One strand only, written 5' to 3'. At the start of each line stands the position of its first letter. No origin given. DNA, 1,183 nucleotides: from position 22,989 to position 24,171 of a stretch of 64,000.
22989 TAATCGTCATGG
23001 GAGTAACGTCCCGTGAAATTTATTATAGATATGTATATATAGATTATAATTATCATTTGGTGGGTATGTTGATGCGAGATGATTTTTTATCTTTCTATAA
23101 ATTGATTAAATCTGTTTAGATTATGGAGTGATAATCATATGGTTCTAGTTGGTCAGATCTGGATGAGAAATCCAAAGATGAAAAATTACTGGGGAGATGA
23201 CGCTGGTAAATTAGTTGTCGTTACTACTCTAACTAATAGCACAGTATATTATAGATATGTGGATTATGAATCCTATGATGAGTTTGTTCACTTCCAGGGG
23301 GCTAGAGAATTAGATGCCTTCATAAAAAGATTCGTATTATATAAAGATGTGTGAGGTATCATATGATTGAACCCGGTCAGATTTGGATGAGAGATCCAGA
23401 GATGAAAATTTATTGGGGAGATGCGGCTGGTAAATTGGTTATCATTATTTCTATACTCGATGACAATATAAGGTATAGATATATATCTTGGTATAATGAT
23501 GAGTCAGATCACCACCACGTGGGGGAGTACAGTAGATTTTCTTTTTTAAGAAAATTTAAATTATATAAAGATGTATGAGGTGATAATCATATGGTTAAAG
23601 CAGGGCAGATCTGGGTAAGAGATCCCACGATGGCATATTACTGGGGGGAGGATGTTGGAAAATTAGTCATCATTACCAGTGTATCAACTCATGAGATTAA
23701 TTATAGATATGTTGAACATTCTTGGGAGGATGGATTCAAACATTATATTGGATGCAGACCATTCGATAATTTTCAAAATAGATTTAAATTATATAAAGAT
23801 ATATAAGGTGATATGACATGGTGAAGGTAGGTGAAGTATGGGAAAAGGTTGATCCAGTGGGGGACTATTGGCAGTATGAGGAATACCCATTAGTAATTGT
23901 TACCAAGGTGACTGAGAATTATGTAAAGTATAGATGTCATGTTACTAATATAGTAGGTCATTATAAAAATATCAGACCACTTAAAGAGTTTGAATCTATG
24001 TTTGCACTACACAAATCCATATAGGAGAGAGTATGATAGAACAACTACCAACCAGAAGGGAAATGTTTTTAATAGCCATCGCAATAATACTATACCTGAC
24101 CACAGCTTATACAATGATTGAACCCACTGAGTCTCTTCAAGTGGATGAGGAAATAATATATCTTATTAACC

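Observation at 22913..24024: Tandem array A: five overlapping paralogous ~70-aa genes directly abutting tRNA-Leu(CAA)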

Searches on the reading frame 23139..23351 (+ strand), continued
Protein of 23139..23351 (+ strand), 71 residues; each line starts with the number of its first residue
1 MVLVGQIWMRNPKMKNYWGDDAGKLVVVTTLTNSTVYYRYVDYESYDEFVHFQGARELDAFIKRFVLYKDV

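Call 75: find_encoding_contigs(protein=P0030, flank=10000, max_places=4)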
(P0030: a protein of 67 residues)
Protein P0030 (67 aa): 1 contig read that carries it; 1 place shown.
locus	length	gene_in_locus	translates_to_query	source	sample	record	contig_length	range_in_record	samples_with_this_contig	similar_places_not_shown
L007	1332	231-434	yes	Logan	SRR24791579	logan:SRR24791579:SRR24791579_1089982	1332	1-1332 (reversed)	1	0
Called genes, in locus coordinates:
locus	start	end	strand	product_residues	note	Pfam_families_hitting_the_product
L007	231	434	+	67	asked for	-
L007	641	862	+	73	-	-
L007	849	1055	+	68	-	-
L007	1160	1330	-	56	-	?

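Call 107: search_protein_families(library=phrogs, alignment_id=A3, max_evalue=1)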
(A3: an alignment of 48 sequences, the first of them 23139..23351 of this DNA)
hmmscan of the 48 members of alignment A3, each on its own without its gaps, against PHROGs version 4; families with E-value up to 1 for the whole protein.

A. member 1, window:23139-23351:+ (71 aa): 1 family
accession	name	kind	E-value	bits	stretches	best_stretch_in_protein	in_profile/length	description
phrog_11874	-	unknown function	0.031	15.5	1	13-44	7-40/65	-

B. families by the number of members that match (of 48 scanned): 27 families (the first 25 are shown)
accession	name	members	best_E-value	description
phrog_285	-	9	0.0012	-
phrog_8021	-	8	1.8e-05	-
phrog_11874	-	2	0.031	-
phrog_2283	-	1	0.0024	-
phrog_27692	-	1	0.023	-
phrog_23354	-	1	0.025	tail spike protein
phrog_10801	-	1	0.041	-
phrog_25739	-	1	0.052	-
phrog_5785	-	1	0.059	-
phrog_1443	-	1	0.063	-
phrog_10201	-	1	0.073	-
phrog_3696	-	1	0.075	-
phrog_8814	-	1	0.08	-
phrog_11628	-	1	0.089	-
phrog_32906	-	1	0.11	-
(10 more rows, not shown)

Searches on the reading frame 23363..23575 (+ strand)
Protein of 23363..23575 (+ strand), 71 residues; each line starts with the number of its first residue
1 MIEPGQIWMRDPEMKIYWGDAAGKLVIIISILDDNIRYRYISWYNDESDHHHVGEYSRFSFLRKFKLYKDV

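Call 7: search_protein_families(library=pfam, proteins=[window:23363-23575:+], max_evalue=10)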
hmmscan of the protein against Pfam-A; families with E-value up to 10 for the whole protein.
window:23363-23575:+ (71 aa): 1 family
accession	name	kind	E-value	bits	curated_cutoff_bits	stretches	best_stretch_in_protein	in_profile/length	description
PF13973.12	DUF4222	-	0.089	12.8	27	1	17-39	8-30/53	Domain of unknown function (DUF4222)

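Call 8: search_protein_families(library=phrogs, proteins=[window:23363-23575:+], max_evalue=10)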
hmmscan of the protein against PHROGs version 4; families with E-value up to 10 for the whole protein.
window:23363-23575:+ (71 aa): 1 family
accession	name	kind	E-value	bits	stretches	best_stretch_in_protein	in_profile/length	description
phrog_22435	-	unknown function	0.24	12.2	1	6-49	67-110/136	-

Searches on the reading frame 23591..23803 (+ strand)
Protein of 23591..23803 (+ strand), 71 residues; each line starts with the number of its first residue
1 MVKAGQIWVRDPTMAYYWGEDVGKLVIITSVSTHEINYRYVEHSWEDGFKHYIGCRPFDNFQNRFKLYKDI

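Call 7: search_protein_families(library=pfam, proteins=[window:23591-23803:+], max_evalue=10)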
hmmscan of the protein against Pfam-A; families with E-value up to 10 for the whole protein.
window:23591-23803:+ (71 aa): 0 families

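Call 8: search_protein_families(library=phrogs, proteins=[window:23591-23803:+], max_evalue=10)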
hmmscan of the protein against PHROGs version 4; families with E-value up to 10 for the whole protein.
window:23591-23803:+ (71 aa): 0 families

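Call 103: search_dna_similar(query=window:23591-23803:+, collection=phages, mode=protein, max_evalue=0.01)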
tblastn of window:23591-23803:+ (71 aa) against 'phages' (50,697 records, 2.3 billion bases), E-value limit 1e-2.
No match.

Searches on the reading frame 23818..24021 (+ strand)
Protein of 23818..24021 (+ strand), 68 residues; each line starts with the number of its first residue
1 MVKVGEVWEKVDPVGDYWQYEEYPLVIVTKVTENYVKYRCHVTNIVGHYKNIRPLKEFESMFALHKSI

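Call 7: search_protein_families(library=pfam, proteins=[window:23818-24021:+], max_evalue=10)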
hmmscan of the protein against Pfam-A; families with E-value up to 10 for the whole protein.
window:23818-24021:+ (68 aa): 1 family
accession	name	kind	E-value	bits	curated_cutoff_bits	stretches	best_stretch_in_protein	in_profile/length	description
PF05259.16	Herpes_UL1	-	0.094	13.2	20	1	12-51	28-67/107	Herpesvirus glycoprotein L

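Call 8: search_protein_families(library=phrogs, proteins=[window:23818-24021:+], max_evalue=10)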
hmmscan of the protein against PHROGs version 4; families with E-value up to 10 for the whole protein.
window:23818-24021:+ (68 aa): 2 families
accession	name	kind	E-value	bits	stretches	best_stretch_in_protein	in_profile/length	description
phrog_37984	-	unknown function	0.12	12.5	1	25-60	145-180/322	-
phrog_33086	-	unknown function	0.28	12.2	1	37-53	21-37/61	-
